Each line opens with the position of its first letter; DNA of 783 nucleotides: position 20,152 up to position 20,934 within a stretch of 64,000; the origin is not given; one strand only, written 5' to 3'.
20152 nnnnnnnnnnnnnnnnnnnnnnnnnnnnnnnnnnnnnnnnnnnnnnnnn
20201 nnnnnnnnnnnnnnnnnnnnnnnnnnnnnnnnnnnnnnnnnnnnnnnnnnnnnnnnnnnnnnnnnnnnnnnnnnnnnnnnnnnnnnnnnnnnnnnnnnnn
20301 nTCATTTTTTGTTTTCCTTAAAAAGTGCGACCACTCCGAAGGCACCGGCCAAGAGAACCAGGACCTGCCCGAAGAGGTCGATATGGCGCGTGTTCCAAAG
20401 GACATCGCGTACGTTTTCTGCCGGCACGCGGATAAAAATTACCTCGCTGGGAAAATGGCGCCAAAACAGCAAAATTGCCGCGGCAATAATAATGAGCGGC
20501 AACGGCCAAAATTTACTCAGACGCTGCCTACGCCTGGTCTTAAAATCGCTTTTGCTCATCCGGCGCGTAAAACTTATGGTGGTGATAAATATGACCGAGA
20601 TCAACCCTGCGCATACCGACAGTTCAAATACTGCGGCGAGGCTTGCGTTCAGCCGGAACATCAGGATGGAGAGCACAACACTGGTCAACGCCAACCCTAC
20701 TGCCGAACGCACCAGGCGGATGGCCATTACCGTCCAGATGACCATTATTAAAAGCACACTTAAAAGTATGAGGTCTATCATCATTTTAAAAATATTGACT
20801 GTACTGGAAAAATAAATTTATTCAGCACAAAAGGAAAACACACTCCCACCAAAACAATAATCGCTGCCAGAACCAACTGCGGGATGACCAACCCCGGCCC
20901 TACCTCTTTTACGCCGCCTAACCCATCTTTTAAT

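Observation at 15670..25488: Complex-I-like gene set built around a genuine [NiFe] hydrogenase catalytic subunit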

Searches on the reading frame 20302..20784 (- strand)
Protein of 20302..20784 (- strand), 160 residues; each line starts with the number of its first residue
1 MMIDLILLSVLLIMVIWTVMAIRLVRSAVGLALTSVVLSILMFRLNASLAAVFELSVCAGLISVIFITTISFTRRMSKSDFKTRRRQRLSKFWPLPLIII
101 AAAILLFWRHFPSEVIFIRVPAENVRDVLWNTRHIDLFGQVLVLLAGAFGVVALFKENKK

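Call 4: search_protein_families(library=pfam, proteins=[window:20302-20784:-], max_evalue=0.01)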
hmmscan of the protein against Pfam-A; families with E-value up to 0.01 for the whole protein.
window:20302-20784:- (160 aa): 1 family
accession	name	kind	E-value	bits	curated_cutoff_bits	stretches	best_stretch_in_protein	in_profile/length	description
PF00499.25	Oxidored_q3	-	1.6e-08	34.9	33.2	1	16-110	3-95/146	NADH-ubiquinone/plastoquinone oxidoreductase chain 6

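Call 6: search_protein_families(library=ncbifam, proteins=[window:20302-20784:-], max_evalue=0.001)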
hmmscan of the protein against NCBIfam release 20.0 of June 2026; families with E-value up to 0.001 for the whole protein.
window:20302-20784:- (160 aa): 3 families
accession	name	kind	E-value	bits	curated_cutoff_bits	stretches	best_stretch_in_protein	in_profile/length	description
NF006242.0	PRK08378.1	subfamily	3.9e-07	30.5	98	1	1-77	5-81/85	hypothetical protein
NF009159.0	PRK12504.1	equivalog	5.7e-07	29.6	141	1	2-80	5-83/178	DUF4040 domain-containing protein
NF009161.0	PRK12507.1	equivalog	0.00064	19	272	0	2-81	11-89/336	putative monovalent cation/H+ antiporter subunit B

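Call 16: search_solved_structures(query=window:20302-20784:-, max_evalue=10, show_alignments=3)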
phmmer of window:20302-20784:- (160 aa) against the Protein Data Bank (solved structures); distinct sequences matched with E-value up to 10: 6.
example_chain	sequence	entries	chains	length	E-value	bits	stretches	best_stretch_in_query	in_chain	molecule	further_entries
6u8y_D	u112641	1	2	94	3.2e-05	27.5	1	3-77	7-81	DUF4040 domain-containing protein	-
6cfw_D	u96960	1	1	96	0.05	17.2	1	2-77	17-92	MBH subunit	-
7p64_J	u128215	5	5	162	0.13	15.8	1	19-104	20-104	NADH-quinone oxidoreductase subunit J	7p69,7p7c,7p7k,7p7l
3rko_J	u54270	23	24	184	0.18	15.3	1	19-104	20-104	NADH-QUINONE OXIDOREDUCTASE SUBUNIT J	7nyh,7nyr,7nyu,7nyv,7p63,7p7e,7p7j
7p61_J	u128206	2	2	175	0.18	15.3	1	19-104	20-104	NADH-quinone oxidoreductase subunit J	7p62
7eu3_G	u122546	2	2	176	0.88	13.1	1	10-76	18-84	NAD(P)H-quinone oxidoreductase subunit 6, chloroplastic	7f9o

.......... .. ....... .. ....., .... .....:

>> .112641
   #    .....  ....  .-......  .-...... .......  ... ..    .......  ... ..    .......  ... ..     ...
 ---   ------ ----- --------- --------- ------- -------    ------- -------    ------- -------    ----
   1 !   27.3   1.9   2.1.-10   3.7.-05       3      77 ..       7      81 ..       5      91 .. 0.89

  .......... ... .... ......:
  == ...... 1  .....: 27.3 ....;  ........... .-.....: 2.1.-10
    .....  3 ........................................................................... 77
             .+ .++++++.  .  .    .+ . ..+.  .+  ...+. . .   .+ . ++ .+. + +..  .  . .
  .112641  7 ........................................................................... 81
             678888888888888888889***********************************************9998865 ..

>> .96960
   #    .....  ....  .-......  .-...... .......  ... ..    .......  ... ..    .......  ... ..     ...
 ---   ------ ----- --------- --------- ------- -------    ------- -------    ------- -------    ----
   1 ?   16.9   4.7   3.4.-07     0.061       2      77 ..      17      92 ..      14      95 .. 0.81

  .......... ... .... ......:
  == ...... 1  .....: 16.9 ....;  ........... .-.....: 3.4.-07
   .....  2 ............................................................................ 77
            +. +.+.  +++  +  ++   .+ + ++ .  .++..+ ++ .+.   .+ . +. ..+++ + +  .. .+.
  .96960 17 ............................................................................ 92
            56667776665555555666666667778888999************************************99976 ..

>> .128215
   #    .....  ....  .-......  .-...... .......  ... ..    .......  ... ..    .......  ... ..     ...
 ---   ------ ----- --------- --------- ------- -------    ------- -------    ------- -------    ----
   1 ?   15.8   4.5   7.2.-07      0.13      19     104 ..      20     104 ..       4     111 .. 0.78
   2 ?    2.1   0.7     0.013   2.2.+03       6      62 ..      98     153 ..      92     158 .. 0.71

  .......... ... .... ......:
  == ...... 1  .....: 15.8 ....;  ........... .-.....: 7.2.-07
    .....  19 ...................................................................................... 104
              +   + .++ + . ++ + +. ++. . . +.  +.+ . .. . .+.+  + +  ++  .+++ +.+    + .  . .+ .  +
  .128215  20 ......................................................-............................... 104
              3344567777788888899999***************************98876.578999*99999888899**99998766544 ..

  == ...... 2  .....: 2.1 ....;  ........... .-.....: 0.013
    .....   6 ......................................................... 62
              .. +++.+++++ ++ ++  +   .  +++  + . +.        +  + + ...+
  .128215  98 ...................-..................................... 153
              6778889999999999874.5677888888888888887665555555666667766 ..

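Call 30: search_solved_structures(query=A2, max_evalue=10, show_alignments=5)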
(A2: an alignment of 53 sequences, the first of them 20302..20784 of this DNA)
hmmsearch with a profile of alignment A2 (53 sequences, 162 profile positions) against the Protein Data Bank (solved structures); distinct sequences matched with E-value up to 10: 13.
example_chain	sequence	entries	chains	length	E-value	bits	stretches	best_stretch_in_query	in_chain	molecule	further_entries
6u8y_D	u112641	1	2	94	4.3e-10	42.8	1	3-81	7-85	DUF4040 domain-containing protein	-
6cfw_D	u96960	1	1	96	1.5e-08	37.9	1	1-79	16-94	MBH subunit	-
7p64_J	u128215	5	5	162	0.00049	23.1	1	7-110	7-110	NADH-quinone oxidoreductase subunit J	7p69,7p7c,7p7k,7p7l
3rko_J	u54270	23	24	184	0.0059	19.6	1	7-109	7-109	NADH-QUINONE OXIDOREDUCTASE SUBUNIT J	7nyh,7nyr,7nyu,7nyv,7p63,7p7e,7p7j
7p61_J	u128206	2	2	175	0.007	19.4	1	7-110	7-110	NADH-quinone oxidoreductase subunit J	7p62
2akh_Z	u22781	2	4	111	0.1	15.6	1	97-148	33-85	Preprotein translocase secE subunit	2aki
6u8y_E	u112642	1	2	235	0.14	15.2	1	118-161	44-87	Monovalent cation/H+ antiporter subunit B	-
4v6m_BB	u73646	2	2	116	0.14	15.2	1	97-148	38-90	Preprotein translocase secE subunit | PROTEIN TRANSLOCASE SUBUNIT SECE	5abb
5gae_h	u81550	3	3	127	0.16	14.9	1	97-147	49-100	Protein translocase subunit SecE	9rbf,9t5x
5mg3_E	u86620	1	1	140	0.2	14.6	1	97-147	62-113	Protein translocase subunit SecE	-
9h9e_B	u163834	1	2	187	0.74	12.8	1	51-98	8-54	Novel acetylcholine receptor chaperone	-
9ky5_A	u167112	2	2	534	0.74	12.8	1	6-116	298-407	Y+L amino acid transporter 2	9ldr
8e9g_J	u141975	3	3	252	7.3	9.6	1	6-80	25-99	NADH-quinone oxidoreductase subunit J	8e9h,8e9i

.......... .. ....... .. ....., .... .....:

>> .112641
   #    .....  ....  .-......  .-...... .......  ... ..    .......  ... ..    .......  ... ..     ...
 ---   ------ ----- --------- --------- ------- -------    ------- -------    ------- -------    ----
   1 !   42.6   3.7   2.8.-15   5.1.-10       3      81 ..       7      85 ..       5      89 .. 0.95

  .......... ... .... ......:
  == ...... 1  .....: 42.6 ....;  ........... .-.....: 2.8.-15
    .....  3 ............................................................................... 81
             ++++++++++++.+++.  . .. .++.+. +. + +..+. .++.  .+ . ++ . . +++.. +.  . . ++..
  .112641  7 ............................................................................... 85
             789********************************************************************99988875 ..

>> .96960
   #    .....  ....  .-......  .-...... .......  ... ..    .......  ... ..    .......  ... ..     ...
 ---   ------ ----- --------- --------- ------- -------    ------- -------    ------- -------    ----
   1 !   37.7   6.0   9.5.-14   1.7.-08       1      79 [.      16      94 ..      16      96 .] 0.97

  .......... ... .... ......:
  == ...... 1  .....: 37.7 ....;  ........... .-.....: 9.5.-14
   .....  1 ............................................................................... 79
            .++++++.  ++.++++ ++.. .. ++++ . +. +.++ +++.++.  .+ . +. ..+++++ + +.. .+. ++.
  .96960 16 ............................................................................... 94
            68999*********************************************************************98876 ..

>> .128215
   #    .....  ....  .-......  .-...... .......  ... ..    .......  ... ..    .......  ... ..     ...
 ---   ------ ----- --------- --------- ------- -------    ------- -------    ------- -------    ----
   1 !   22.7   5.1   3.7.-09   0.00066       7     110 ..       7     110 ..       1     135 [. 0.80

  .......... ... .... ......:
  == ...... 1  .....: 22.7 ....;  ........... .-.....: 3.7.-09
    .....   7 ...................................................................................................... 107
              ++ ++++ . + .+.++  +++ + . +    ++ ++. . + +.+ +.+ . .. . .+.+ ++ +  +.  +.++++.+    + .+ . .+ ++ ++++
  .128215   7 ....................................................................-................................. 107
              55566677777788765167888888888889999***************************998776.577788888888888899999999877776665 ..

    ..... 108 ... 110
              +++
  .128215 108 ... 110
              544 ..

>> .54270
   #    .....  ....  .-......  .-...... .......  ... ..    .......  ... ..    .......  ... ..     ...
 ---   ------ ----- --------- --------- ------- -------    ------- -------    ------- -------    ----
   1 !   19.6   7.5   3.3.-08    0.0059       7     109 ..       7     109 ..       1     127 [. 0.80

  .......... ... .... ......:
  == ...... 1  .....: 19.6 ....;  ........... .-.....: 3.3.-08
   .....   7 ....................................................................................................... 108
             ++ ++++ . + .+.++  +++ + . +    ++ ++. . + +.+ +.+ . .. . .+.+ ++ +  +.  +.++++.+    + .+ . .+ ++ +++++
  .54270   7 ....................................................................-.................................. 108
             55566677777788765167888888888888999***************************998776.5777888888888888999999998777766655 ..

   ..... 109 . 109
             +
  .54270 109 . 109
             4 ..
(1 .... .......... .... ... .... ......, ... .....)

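Call 51: find_homologous_proteins(query=window:20302-20784:-, max_evalue=0.001)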
Query window:20302-20784:- (160 aa): 1452 proteins with E <= 0.001 among 1805 candidates; the best 120 are listed.
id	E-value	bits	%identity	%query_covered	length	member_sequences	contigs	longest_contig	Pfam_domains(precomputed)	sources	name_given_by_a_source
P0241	2.7e-91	321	100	100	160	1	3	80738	PF00499.26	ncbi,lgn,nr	ncbi:MAG: NADH-quinone oxidoreductase subunit J [Candidatus Omnitrophica bacterium]|nr:NADH-quinone 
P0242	1.6e-54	202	66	100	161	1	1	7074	-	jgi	-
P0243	1.2e-53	199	61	100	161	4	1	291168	PF00499.26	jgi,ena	-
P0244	6.3e-53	197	60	100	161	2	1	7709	-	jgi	jgi:NADH-quinone oxidoreductase subunit J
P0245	6.3e-53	197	63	100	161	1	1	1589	-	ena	-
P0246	1.1e-52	196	60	100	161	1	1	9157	PF00499.26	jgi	jgi:NADH-quinone oxidoreductase subunit J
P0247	2.2e-52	195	61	99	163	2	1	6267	PF00499.26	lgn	-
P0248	2.8e-52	195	62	100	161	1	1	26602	PF00499.26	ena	-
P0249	2.9e-52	195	59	100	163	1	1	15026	PF00499.26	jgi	jgi:NADH-quinone oxidoreductase subunit J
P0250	4.0e-52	194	60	100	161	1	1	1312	PF00499.26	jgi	-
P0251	6.5e-52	194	63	90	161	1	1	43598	PF00499.26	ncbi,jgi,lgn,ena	ncbi:MAG: NADH-quinone oxidoreductase subunit J [Candidatus Omnitrophota bacterium]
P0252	1.7e-51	192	60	100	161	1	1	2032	PF00499.26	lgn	-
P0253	3.7e-51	191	61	100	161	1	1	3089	PF00499.26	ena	-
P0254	5.0e-51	191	61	100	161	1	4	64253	PF00499.26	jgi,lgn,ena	-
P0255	5.5e-51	191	58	100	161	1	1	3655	-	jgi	-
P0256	6.2e-51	190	60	100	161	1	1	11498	PF00499.26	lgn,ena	-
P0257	7.9e-51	190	63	90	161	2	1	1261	PF00499.26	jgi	jgi:NADH-quinone oxidoreductase subunit J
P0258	7.9e-51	190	60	100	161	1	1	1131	PF00499.26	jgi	-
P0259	8.3e-51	190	60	100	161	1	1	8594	PF00499.26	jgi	-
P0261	1.5e-50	189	62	90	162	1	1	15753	PF00499.26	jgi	jgi:NADH-quinone oxidoreductase subunit J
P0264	3.5e-50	188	61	90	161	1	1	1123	PF00499.26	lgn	-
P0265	3.5e-50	188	57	100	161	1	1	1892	PF00499.26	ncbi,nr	ncbi:MAG: hypothetical protein NTZ48_03595 [Candidatus Omnitrophica bacterium]|nr:hypothetical prote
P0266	4.4e-50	188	60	100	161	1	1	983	PF00499.26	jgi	jgi:NADH-quinone oxidoreductase subunit J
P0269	7.4e-50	187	60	100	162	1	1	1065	PF13244.12,PF00499.26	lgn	-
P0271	1.0e-49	187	61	100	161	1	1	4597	PF00499.26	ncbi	-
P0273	1.1e-49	186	59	98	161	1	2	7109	PF00499.26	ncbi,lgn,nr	ncbi:MAG: hypothetical protein PHT41_07640 [Candidatus Omnitrophica bacterium]|nr:hypothetical prote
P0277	1.4e-49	186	60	100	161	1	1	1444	PF00499.26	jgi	jgi:NADH-quinone oxidoreductase subunit J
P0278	1.4e-49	186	60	90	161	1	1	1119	PF00499.26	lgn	-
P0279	1.6e-49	186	60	100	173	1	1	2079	PF13520.13,PF00499.26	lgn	-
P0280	1.8e-49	186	58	100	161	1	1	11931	PF00499.26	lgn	-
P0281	1.8e-49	186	57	100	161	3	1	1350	PF00499.26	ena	-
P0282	1.8e-49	186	61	91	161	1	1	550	PF00499.26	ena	-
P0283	1.9e-49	186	60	100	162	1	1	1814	PF00499.26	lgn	-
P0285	2.9e-49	185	58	100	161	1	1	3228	PF00499.26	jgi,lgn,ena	-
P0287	3.3e-49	185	61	91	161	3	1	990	PF00499.26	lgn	-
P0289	4.9e-49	184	62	90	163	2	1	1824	PF00499.26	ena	-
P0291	5.4e-49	184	58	99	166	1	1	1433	PF00499.26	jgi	jgi:NADH-quinone oxidoreductase subunit J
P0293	6.8e-49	184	56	100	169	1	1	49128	PF00499.26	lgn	-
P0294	7.2e-49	184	56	99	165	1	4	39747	PF00499.26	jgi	jgi:NADH-quinone oxidoreductase subunit J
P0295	8.5e-49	184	59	99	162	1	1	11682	PF00499.26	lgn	-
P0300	1.6e-48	183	60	91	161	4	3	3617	PF00499.26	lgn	-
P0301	1.8e-48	182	60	100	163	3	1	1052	PF13244.12,PF00499.26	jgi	jgi:NADH-quinone oxidoreductase subunit J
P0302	1.9e-48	182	58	100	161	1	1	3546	PF00499.26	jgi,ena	-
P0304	2.1e-48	182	56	98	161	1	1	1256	PF00499.26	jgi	jgi:NADH-quinone oxidoreductase subunit J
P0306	2.1e-48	182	60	100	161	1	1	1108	PF00499.26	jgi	-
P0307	2.3e-48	182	58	91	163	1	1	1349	PF00499.26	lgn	-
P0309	2.4e-48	182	57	100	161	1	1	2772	PF13244.12,PF00499.26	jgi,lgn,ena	-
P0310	2.4e-48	182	59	90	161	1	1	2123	PF00499.26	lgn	-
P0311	3.0e-48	182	59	99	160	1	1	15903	PF13244.12,PF00499.26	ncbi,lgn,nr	ncbi:MAG: hypothetical protein NTY47_05495 [Candidatus Omnitrophica bacterium]|nr:hypothetical prote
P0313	3.4e-48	182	56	100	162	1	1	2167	PF00499.26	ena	-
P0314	3.5e-48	182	56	91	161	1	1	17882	PF00499.26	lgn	-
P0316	3.8e-48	181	65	88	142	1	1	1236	PF00499.26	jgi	jgi:NADH-quinone oxidoreductase subunit J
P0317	3.8e-48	181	60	100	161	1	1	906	PF00499.26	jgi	jgi:NADH-quinone oxidoreductase subunit J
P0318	4.0e-48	181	56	98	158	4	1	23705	PF00499.26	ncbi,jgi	jgi:NADH-quinone oxidoreductase subunit J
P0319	4.3e-48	181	59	90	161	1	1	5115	PF00499.26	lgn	-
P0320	4.5e-48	181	56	99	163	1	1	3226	PF00499.26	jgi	-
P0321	4.7e-48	181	59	90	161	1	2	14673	PF00499.26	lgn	-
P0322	5.2e-48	181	57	100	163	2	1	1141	PF00499.26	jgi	-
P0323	5.5e-48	181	58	90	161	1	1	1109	PF00499.26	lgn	-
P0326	6.2e-48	181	58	100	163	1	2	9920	PF00499.26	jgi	jgi:NADH-quinone oxidoreductase subunit J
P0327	6.6e-48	181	56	98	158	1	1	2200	PF00499.26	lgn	-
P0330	7.8e-48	180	59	90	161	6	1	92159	PF00499.26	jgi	jgi:NADH-quinone oxidoreductase subunit J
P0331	8.0e-48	180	60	90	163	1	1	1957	PF00499.26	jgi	-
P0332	8.1e-48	180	57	100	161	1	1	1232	PF00499.26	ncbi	-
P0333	9.1e-48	180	50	100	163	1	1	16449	PF00499.26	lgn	-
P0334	1.1e-47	180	57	100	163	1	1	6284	PF13244.12,PF00499.26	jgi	jgi:NADH-quinone oxidoreductase subunit J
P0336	1.1e-47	180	55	98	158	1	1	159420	PF00499.26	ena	-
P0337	1.2e-47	180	59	100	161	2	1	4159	PF00499.26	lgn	-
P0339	1.5e-47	180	56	98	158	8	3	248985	PF00499.26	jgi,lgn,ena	jgi:NADH-quinone oxidoreductase subunit J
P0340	1.5e-47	180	58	99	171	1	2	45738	PF00499.26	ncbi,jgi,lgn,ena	ncbi:MAG: hypothetical protein WC901_01640 [Candidatus Margulisiibacteriota bacterium]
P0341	1.5e-47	179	56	98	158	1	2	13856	PF00499.26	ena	-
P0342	1.9e-47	179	57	100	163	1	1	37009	PF00499.26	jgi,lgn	jgi:NADH-quinone oxidoreductase subunit J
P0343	1.9e-47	179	59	100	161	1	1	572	PF13244.12,PF00499.26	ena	-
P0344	2.4e-47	179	59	100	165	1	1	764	PF00499.26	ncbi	-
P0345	2.4e-47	179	59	90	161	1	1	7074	PF00499.26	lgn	-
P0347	2.9e-47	179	58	98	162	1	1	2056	PF13244.12,PF00499.26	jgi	-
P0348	3.3e-47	178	61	89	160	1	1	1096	PF00499.26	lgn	-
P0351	4.5e-47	178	56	100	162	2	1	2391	PF00499.26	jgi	jgi:NADH-quinone oxidoreductase subunit J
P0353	4.6e-47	178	59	100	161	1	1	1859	PF00499.26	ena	-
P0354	4.7e-47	178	59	100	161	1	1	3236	PF00499.26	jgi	jgi:NADH-quinone oxidoreductase subunit J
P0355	5.3e-47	178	54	98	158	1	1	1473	PF00499.26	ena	-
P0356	5.3e-47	178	57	99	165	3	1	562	PF00499.26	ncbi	-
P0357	5.3e-47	178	55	98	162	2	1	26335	PF00499.26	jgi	jgi:NADH-quinone oxidoreductase subunit J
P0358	5.6e-47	178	58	89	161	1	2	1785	PF00499.26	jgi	jgi:NADH-quinone oxidoreductase subunit J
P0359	5.7e-47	178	56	98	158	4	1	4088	PF00499.26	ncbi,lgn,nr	ncbi:MAG: hypothetical protein IMZ61_07860 [Planctomycetes bacterium]|nr:hypothetical protein [Planc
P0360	5.8e-47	178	56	91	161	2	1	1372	PF00499.26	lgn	-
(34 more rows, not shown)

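Call 61: predict_structure(alignment_id=A4)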
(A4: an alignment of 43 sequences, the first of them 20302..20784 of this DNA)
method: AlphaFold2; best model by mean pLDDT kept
length: 160 residues; sequences in the alignment: 43
mean_pLDDT: 68.8   pTM: 0.47
mean pLDDT of the five models: 68.8, 66.0, 61.7, 59.4, 53.7
residues with pLDDT >= 90: 0; 70-90: 85; 50-70: 70; < 50: 5
segments of 3 or more residues with pLDDT < 50: 158-160
pLDDT, mean of each block of 10 residues (from residue 1): 79 77 70 77 70 71 72 63 64 74 73 52 61 71 70 56
secondary structure, 60 per line:
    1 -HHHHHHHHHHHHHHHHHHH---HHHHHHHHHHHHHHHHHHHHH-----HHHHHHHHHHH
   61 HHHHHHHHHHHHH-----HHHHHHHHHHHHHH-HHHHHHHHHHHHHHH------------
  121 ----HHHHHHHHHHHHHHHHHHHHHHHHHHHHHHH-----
elements in order: H2-20 H24-44 H50-73 H79-92 H94-108 H125-155

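Call 63: fold_search(model_id=the predicted structure, library=pdb)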
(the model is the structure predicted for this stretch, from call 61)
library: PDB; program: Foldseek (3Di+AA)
matches with E <= 10: 84; with E <= 0.001: 0
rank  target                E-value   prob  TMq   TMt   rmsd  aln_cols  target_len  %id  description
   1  7qru_A                6.4e-01  0.72  0.46  0.13   7.7       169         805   18  Structure of Bacillus pseudofirmus Mrp antiporter complex, monomer (released 2022-11-09)
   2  8e73_6M               6.8e-01  0.69  0.48  0.42   8.4       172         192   20  Vigna radiata supercomplex I+III2 (full bridge) (released 2023-01-11)
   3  9a6h_A                7.2e-01  0.60  0.46  0.13   8.4       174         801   18  Integrative model of MRPA-MRPD by crosslinking MS and deep learning (released 2024-09-18)
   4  8ba0_J                1.4e+00  0.41  0.43  0.41   9.9       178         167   16  Drosophila melanogaster complex I in the Twisted state (Dm2) (released 2023-01-18)
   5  9grx_G                1.6e+00  0.51  0.51  0.47   7.2       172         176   16  NDH-PSI-LHCI supercomplex from S. oleracea (released 2025-02-12)
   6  6nbq_G                1.6e+00  0.51  0.52  0.45   7.0       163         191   16  T.elongatus NDH (data-set 1) (released 2019-02-27)
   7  8zo8_N6               1.6e+00  0.44  0.46  0.45   9.7       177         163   15  Respirasome open state 3 in presence of metformin (SC-MetO3) (released 2025-11-19)
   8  7b93_J                1.6e+00  0.41  0.45  0.42  10.0       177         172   14  Cryo-EM structure of mitochondrial complex I from Mus musculus inhibited by IACS-2858 at 3.0 A (released 2021-05-26)
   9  6y79_6                1.7e+00  0.35  0.44  0.40  10.5       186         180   15  Cryo-EM structure of a respiratory complex I F89A mutant (released 2020-10-28)
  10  8zp8_N6               1.8e+00  0.44  0.47  0.46   8.8       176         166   12  Respirasome open state 1 in presence of metformin(SC-MetO1) (released 2025-12-17)
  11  6wti_C                2.1e+00  0.18  0.25  0.23   7.4       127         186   21  The Cryo-EM structure of the ubiquinol oxidase from Escherichia coli (released 2021-01-20)
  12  7p63_J                2.2e+00  0.35  0.51  0.51   8.1       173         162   18  Complex I from E. coli, DDM/LMNG-purified, under Turnover at pH 6, Closed state (released 2022-09-21)
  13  7v2c_m                2.2e+00  0.35  0.45  0.42   9.0       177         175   13  Active state complex I from Q10 dataset (released 2022-03-02)
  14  6l7p_G                2.2e+00  0.28  0.45  0.39   8.5       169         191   14  cryo-EM structure of cyanobacteria NDH-1LdelV complex (released 2020-02-19)
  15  8twv_A                2.2e+00  0.25  0.33  0.20   6.4       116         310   14  ELIC5 with Propylamine in spNW15 nanodiscs with 2:1:1 POPC:POPE:POPG (released 2024-03-27)
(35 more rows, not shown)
